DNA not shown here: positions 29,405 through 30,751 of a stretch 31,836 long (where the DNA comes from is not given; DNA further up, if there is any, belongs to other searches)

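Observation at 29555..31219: Best candidate for an undescribed system: AT-rich two-gene operon (186-aa soluble protein then 348-aa 2-TM protein) convergent on the lysis cassette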

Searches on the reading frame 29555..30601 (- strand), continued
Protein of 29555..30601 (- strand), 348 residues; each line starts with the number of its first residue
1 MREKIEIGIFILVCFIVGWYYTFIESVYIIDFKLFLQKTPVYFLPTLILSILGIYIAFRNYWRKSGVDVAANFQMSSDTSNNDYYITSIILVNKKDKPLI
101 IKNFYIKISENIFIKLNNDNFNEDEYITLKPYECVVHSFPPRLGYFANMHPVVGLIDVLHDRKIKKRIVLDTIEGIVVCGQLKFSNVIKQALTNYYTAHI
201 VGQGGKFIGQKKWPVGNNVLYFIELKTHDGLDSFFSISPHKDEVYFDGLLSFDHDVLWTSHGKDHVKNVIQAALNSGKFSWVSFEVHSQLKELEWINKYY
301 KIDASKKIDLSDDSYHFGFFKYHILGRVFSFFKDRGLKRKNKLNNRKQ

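Call 34: search_protein_representatives(alignment_id=A1)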
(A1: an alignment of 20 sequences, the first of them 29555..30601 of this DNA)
Query: 20 sequences, 340 profile positions. Proteins with E-value up to 0.001 (for the whole library): 339; up to 1e-10: 220; up to 1e-30: 31. The best 150 are listed.
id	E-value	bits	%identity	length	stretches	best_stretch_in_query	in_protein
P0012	8.3e-178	607.1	-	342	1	1-340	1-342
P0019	4.6e-147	506.0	-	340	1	1-336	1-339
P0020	4.0e-138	476.6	-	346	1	1-340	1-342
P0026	5.0e-77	275.7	-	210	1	129-337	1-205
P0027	1.9e-41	158.7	-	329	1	1-331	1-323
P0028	2.8e-40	154.9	-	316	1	46-338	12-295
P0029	8.2e-40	153.4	-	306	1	45-336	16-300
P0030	1.7e-38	149.1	-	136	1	141-238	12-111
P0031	7.4e-36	140.4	-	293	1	46-339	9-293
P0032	7.6e-36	140.3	-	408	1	45-337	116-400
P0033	1.4e-35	139.5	-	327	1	46-336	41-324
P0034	2.5e-35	138.7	-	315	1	49-336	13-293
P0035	3.1e-35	138.3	-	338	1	42-335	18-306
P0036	6.1e-35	137.4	-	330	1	43-235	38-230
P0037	8.5e-35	136.9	-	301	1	36-337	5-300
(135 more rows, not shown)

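Call 37: fold_search(model_id=the predicted structure, library=pdb)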
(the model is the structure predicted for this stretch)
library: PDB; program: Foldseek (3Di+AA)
matches with E <= 10: 572; with E <= 0.001: 0
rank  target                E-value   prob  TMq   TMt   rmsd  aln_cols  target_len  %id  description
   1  1tza_A                9.4e-03  0.91  0.18  0.38  10.8       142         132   10  X-ray structure of Northeast Structural Genomics Consortium target SoR45 (released 2004-07-27)
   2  5tfy_A                1.0e-02  0.93  0.19  0.34  15.2       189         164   10  The archaeal flagellum of Methanospirillum hungatei strain JF1. (released 2016-12-07)
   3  1xvs_A                1.1e-02  0.98  0.19  0.45   6.3       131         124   10  Crystal structure of apaG Protein from Vibrio cholerae (released 2004-12-14)
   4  1xq4_C                1.2e-02  0.96  0.18  0.44   7.8       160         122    8  Crystal Structure of the Putative ApaA Protein from Bordetella pertussis, Northeast Structural Genomics Target BeR40 (released 2004-11-09)
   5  3but                  1.2e-02  0.77  0.16  0.32   6.6       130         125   15  Crystal structure of protein Af_0446 from Archaeoglobus fulgidus (released 2008-01-15)
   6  2f1e_MODEL_1_A        1.7e-02  0.91  0.19  0.44   6.7       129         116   13  Solution structure of ApaG protein (released 2006-10-24)
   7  5jtw_B                2.1e-02  0.18  0.13  0.08  27.6       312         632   10  Crystal structure of complement C4b re-refined using iMDFF (released 2016-08-10)
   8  9n9j_5                2.8e-02  0.28  0.14  0.27  27.2       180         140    9  Structure of a GRP94 folding intermediate engaged with a CCDC134- and FKBP11-bound secretory translocon (released 2025-11-19)
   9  1xq4_A                3.1e-02  0.80  0.18  0.40   7.2       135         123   12  Crystal Structure of the Putative ApaA Protein from Bordetella pertussis, Northeast Structural Genomics Target BeR40 (released 2004-11-09)
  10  1tza_B                3.5e-02  0.90  0.20  0.45  10.1       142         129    9  X-ray structure of Northeast Structural Genomics Consortium target SoR45 (released 2004-07-27)
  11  8b5l_q                3.7e-02  0.63  0.15  0.31  10.4       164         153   10  Cryo-EM structure of ribosome-Sec61-TRAP (TRanslocon Associated Protein) translocon complex (released 2023-03-01)
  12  1kv3_A                4.2e-02  0.60  0.14  0.08   9.4       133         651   10  HUMAN TISSUE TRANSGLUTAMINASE IN GDP BOUND FORM (released 2002-03-13)
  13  9jsh_A                4.7e-02  0.44  0.16  0.13   9.9       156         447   18  Clostridium perfringens iota toxin pore Ib in prepore III state (released 2025-05-14)
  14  1xq4_B                5.2e-02  0.72  0.18  0.40   7.1       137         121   11  Crystal Structure of the Putative ApaA Protein from Bordetella pertussis, Northeast Structural Genomics Target BeR40 (released 2004-11-09)
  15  6o9v_B                5.2e-02  0.47  0.18  0.22  11.1       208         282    9  KirBac3.1 mutant at a resolution of 3.1 Angstroms (released 2020-05-27)
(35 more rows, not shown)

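Call 41: search_solved_structures(query=A3, max_evalue=1)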
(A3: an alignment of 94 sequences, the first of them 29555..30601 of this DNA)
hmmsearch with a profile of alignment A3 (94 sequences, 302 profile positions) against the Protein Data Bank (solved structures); distinct sequences matched with E-value up to 1: 3.
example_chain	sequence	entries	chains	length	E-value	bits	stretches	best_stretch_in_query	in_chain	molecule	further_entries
9v1k_sg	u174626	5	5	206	0.37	13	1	95-154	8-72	Small ribosomal subunit protein uS7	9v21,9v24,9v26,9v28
6ppm_A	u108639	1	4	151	0.48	12.7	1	101-141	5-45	Ancestral Caspase-6 Large Subunit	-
8ip8_ka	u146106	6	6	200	0.74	12.1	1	110-163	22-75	40S ribosomal protein uS7 | Ribosomal protein S7 domain-containing protein | Small ribosomal subunit protein uS7c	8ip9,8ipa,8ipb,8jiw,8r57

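Call 42: search_protein_families(library=pfam, alignment_id=A3, max_evalue=0.01)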
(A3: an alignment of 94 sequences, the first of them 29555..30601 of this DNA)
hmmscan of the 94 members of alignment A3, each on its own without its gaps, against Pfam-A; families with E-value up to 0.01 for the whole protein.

A. member 1, window:29555-30601:- (348 aa): 0 families

B. families by the number of members that match (of 94 scanned): 3 families
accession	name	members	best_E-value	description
PF11868.13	DUF3388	1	0.0026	Protein of unknown function (DUF3388)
PF16318.11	DUF4957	1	0.0045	Domain of unknown function (DUF4957)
PF13143.11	DUF3986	1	0.0047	Protein of unknown function (DUF3986)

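Call 43: search_protein_families(library=padloc, alignment_id=A3, max_evalue=0.01)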
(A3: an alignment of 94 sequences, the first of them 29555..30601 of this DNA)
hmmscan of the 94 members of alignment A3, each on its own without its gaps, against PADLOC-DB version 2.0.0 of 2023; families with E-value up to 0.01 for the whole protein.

A. member 1, window:29555-30601:- (348 aa): 0 families

B. families by the number of members that match (of 94 scanned): 6 families
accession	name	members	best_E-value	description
PDLC01889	CARF4--CARF_PDDEXK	1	0.002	-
PDLC02222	PP2C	1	0.0032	-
PDLC02683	DndH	1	0.0061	DndH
PDLC00923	Cas1c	1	0.0066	"CRISPR-associated endonuclease Cas1, subtype I-C/DVULG"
PDLC01334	Cas1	1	0.0074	"CAS-I,CAS-II,CAS-III,CAS-IV,CAS-V,CAS-VI; acquisition_1"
PDLC01126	Cas5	1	0.0097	Cas5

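Call 44: search_protein_families(library=phrogs, alignment_id=A3, max_evalue=0.001)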
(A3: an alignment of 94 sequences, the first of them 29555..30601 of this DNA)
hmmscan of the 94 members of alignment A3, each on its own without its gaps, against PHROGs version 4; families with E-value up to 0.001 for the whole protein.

A. member 1, window:29555-30601:- (348 aa): 0 families

B. families by the number of members that match (of 94 scanned): 3 families
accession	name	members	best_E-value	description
phrog_14996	-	11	2.9e-07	-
phrog_32025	-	1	0.00025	-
phrog_16957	-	1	0.00034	-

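Call 45: find_homologous_proteins(query=A3, max_evalue=0.00001)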
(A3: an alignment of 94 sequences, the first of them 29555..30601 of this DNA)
Query A3 (94 sequences) (348 aa, profile of the alignment): 50 proteins with E <= 0.00001 among 4906 candidates.
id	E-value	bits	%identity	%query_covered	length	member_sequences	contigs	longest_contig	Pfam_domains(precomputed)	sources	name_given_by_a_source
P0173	1.7e-122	426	31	87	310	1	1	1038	-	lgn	-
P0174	2.6e-122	426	30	85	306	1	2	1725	-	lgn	-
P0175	3.9e-122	425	28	87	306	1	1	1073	-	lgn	-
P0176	5.7e-122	425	28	84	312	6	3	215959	-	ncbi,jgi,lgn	-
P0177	1.6e-121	423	30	87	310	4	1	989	-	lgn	-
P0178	5.1e-121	421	30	84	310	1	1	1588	-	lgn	-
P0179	1.1e-119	417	26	86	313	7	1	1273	-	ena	-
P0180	4.3e-119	415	25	82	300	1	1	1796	-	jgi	-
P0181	1.0e-118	414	26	85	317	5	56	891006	-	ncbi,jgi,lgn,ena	ncbi:MAG: hypothetical protein ABSH21_13040 [Verrucomicrobiia bacterium]|jgi:hypothetical protein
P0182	8.9e-118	411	29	86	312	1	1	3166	-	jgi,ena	-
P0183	8.0e-117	408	27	87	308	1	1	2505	-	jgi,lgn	jgi:hypothetical protein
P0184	1.3e-116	407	28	87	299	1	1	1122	-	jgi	jgi:hypothetical protein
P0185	4.9e-116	405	28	86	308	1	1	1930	-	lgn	-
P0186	2.0e-114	400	27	86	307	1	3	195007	-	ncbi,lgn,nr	ncbi:MAG TPA: hypothetical protein VFP59_15290 [Candidatus Angelobacter sp.]|nr:hypothetical protein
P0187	1.2e-113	397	28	85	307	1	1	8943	-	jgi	jgi:hypothetical protein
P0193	1.2e-105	371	29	81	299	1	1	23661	-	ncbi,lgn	ncbi:hypothetical protein QIW49_07670 [Francisellaceae bacterium CB300]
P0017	9.1e-76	273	44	90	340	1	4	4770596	-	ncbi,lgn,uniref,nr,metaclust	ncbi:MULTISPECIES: hypothetical protein [unclassified Acinetobacter]|uniref:hypothetical protein n=1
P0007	1.7e-75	272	56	99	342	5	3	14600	-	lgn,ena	-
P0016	5.3e-74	267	44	98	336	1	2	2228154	-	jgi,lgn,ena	-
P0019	2.8e-70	255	45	94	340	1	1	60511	-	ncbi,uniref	ncbi:hypothetical protein ACG907_18550 [Acinetobacter bereziniae]|uniref:hypothetical protein n=1 Ta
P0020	4.7e-66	241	39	99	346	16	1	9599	-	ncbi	-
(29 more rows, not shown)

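Call 46: find_encoding_contigs(protein=P0181, flank=8000, max_places=5)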
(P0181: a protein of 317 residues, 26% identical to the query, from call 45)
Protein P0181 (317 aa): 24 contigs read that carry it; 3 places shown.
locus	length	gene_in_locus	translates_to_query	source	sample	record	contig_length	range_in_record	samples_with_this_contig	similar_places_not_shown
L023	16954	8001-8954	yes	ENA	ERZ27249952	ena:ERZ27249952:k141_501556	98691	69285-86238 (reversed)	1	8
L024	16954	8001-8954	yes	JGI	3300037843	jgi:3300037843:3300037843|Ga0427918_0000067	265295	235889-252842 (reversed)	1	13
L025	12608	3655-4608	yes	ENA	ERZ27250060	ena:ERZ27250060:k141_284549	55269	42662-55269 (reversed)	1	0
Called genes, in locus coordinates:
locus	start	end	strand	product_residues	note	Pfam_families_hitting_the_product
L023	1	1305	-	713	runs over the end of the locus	PF00662:Proton_antipo_N, PF00361:Proton_antipo_M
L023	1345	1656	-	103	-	PF00420:Oxidored_q2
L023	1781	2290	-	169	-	PF00499:Oxidored_q3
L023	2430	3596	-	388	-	PF00146:NADHdh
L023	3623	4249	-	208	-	PF13187:Fer4_9 (faint), PF12797:Fer4_2 (faint), PF14697:Fer4_21 (faint), PF12838:Fer4_7, PF13484:Fer4_16 (faint), PF00037:Fer4 (weak)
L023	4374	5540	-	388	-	PF00346:Complex1_49kDa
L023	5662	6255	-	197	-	PF00329:Complex1_30kDa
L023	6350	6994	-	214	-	PF01058:Oxidored_q6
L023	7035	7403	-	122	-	PF00507:Oxidored_q4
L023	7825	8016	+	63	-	-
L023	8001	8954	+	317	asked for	-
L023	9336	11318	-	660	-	PF05729:NACHT, PF13401:AAA_22 (faint)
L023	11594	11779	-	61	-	-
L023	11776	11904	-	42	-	-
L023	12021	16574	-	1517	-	PF00082:Peptidase_S8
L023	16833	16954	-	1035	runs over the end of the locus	PF00873:ACR_tran, PF02355:SecD_SecF_C (faint)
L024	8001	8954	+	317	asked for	-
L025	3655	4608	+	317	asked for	-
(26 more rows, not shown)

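Call 47: find_encoding_contigs(protein=P0176, flank=8000, max_places=3)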
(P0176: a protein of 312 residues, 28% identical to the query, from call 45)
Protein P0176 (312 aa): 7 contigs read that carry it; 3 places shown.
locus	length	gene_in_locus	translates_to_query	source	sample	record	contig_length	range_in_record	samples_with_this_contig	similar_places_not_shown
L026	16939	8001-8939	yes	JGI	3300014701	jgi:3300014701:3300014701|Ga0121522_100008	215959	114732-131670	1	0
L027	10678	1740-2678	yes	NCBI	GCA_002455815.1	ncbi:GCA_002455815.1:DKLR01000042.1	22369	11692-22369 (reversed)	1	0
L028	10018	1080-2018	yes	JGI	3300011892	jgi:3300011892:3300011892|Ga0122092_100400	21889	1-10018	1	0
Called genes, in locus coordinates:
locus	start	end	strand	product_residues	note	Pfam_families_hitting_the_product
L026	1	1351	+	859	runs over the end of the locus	PF01624:MutS_I, PF05188:MutS_II, PF05192:MutS_III, PF05190:MutS_IV, PF00488:MutS_V, PF27441:MutS_C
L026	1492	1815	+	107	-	PF12797:Fer4_2 (faint), PF12837:Fer4_6 (faint), PF14697:Fer4_21 (faint), PF13183:Fer4_8 (faint), PF12838:Fer4_7 (weak), PF13187:Fer4_9 (faint), PF00037:Fer4 (weak), PF11953:DUF3470, +1 more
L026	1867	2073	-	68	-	-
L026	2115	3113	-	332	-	PF03706:LPG_synthase_TM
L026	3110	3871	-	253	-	PF10096:DUF2334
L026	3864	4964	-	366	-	PF13439:Glyco_transf_4, PF13579:Glyco_trans_4_4, PF00534:Glycos_transf_1, PF13692:Glyco_trans_1_4, PF13524:Glyco_trans_1_2, PF20706:GT4-conflict (weak)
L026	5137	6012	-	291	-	PF03631:Virul_fac_BrkB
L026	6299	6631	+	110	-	-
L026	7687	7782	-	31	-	-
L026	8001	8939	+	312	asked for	-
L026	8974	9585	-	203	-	-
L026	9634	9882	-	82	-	-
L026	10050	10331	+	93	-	-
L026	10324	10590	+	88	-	-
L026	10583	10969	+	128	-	-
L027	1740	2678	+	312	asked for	-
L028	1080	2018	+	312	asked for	-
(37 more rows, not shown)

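Call 48: find_encoding_contigs(protein=P0186, flank=8000, max_places=3)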
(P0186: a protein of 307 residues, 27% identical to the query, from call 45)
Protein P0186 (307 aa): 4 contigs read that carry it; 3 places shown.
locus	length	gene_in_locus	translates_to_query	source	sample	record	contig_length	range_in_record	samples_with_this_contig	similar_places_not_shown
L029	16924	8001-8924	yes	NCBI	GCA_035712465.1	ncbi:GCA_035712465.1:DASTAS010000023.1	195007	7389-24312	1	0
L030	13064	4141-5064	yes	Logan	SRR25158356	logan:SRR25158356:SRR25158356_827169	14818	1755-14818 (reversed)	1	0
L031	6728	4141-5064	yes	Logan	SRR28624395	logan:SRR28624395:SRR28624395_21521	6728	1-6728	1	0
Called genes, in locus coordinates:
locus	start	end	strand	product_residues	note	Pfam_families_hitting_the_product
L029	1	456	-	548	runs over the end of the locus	PF01292:Ni_hydr_CYTB, PF00174:Oxidored_molyb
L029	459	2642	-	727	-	PF14742:GDE_N_bis, PF06202:GDE_C, PF22422:MGH1-like_GH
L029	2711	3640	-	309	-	PF00230:MIP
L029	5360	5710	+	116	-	PF07238:PilZ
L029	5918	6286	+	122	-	-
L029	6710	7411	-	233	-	PF18928:DUF5677 (faint), PF22491:DUF6988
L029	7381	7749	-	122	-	-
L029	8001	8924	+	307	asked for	-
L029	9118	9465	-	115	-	PF01566:Nramp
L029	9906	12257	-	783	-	PF03739:LptF_LptG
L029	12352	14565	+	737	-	PF03065:Glyco_hydro_57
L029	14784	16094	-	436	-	PF18914:DUF5666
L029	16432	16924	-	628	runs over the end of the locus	PF02310:B12-binding (weak), PF04055:Radical_SAM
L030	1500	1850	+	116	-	PF07238:PilZ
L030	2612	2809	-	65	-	-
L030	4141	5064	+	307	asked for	-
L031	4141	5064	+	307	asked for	-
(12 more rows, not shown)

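Call 49: find_encoding_contigs(protein=P0193, flank=8000, max_places=3)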
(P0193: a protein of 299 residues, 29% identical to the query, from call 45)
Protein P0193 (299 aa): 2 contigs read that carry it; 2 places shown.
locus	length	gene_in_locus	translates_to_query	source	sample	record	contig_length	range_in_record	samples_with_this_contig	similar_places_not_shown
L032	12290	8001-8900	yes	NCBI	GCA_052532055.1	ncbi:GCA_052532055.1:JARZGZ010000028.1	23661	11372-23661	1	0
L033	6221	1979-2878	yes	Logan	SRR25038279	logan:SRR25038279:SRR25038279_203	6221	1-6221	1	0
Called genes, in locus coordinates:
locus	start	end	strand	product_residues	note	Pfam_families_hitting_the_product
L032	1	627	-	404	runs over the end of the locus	PF00083:Sugar_tr, PF07690:MFS_1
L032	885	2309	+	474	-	PF00324:AA_permease, PF13520:AA_permease_2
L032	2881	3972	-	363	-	PF01612:DNA_pol_A_exo1, PF00570:HRDC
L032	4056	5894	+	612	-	PF01541:GIY-YIG, PF27096:UvrC_M, PF02151:UVR, PF22920:UvrC_RNaseH, PF08459:UvrC_RNaseH_dom, PF12826:HHH_2 (weak), PF14520:HHH_5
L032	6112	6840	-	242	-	PF03932:CutC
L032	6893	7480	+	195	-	PF13302:Acetyltransf_3, PF13420:Acetyltransf_4, PF00583:Acetyltransf_1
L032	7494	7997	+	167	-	PF07566:DUF1543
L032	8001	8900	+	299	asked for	-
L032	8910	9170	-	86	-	-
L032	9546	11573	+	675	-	PF13365:Trypsin_2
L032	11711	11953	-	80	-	PF01527:HTH_Tnp_1 (weak)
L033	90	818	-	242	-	PF03932:CutC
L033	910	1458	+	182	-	PF13302:Acetyltransf_3, PF13420:Acetyltransf_4, PF00583:Acetyltransf_1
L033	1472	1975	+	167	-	PF07566:DUF1543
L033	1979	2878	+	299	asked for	-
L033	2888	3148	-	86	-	-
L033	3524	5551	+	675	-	PF13365:Trypsin_2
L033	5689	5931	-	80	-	PF01527:HTH_Tnp_1 (weak)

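Call 50: predict_structure(alignment_id=A3)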
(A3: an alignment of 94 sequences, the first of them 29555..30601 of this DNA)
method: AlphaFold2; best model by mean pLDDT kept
length: 348 residues; sequences in the alignment: 94
mean_pLDDT: 91.5   pTM: 0.73
mean pLDDT of the five models: 91.5, 90.7, 88.8, 84.4, 84.3
residues with pLDDT >= 90: 262; 70-90: 72; 50-70: 14; < 50: 0
segments of 3 or more residues with pLDDT < 50: none
pLDDT, mean of each block of 10 residues (from residue 1): 76 85 63 77 88 95 96 93 93 98 96 93 87 97 93 94 96 97 88 93 86 93 97 96 94 96 98 97 97 88 80 95 96 97 97
secondary structure, 60 per line:
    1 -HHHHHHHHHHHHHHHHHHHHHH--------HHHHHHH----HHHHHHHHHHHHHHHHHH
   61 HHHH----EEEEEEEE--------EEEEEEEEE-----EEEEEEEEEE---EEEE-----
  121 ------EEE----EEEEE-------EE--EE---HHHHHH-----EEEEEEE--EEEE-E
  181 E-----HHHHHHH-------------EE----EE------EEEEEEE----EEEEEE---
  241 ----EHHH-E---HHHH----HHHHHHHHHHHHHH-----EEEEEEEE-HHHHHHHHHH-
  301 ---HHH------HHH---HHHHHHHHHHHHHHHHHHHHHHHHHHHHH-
elements in order: H2-23 H32-38 H43-64 E69-76 E85-93 E99-108 E112-115 E127-129 E134-138 H155-160 E166-172 E175-178 H187-193 E221-227 E232-237 H254-257 H262-275 E281-288 H290-299 H319-347

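Call 54: fold_search(model_id=the predicted structure, library=pdb)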
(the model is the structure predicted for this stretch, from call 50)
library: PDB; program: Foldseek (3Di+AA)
matches with E <= 10: 835; with E <= 0.001: 0
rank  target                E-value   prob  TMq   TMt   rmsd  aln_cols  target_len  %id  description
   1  5tfy_A                1.7e-03  1.00  0.21  0.37  14.0       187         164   10  The archaeal flagellum of Methanospirillum hungatei strain JF1. (released 2016-12-07)
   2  5cl2_B                2.5e-03  0.51  0.15  0.20  20.7       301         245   10  Crystal structure of Spo0M, sporulation control protein, from Bacillus subtilis. (released 2015-12-16)
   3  9jsi_A                3.5e-03  0.87  0.19  0.16  17.5       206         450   14  Clostridium perfringens iota toxin pore Ib in prepore II state (released 2025-05-14)
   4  1xq4_C                4.4e-03  0.96  0.17  0.39   7.9       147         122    9  Crystal Structure of the Putative ApaA Protein from Bordetella pertussis, Northeast Structural Genomics Target BeR40 (released 2004-11-09)
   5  5mhm_B                5.9e-03  0.89  0.16  0.09  17.0       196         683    9  FXIIIa in complex with the inhibitor ZED1630 (released 2017-12-20)
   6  1tza_A                6.3e-03  0.84  0.15  0.31   9.2       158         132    8  X-ray structure of Northeast Structural Genomics Consortium target SoR45 (released 2004-07-27)
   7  9jsh_A                6.3e-03  0.63  0.16  0.13  16.9       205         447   16  Clostridium perfringens iota toxin pore Ib in prepore III state (released 2025-05-14)
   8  6hn4_E                6.3e-03  0.21  0.11  0.15  18.5       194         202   13  Leucine-zippered human insulin receptor ectodomain with single bound insulin - "lower" membrane-proximal part (released 2018-11-21)
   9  2f1e_MODEL_1_A        8.4e-03  0.98  0.18  0.43   6.7       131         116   13  Solution structure of ApaG protein (released 2006-10-24)
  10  3but                  8.9e-03  0.66  0.15  0.29   7.5       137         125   12  Crystal structure of protein Af_0446 from Archaeoglobus fulgidus (released 2008-01-15)
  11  1xvs_A                1.2e-02  0.96  0.18  0.40   6.7       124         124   10  Crystal structure of apaG Protein from Vibrio cholerae (released 2004-12-14)
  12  5mhn_B                1.6e-02  0.72  0.16  0.09  18.7       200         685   10  FXIIIa in complex with the inhibitor ZED2360 (released 2017-12-20)
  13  1xq4_A                1.7e-02  0.94  0.18  0.41   6.4       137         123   10  Crystal Structure of the Putative ApaA Protein from Bordetella pertussis, Northeast Structural Genomics Target BeR40 (released 2004-11-09)
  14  9n9j_5                1.7e-02  0.75  0.16  0.33  32.6       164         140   11  Structure of a GRP94 folding intermediate engaged with a CCDC134- and FKBP11-bound secretory translocon (released 2025-11-19)
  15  9jsm_A                1.7e-02  0.63  0.18  0.15  17.8       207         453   14  Clostridium perfringens iota toxin pore Ib in prepore VI state (released 2025-05-14)
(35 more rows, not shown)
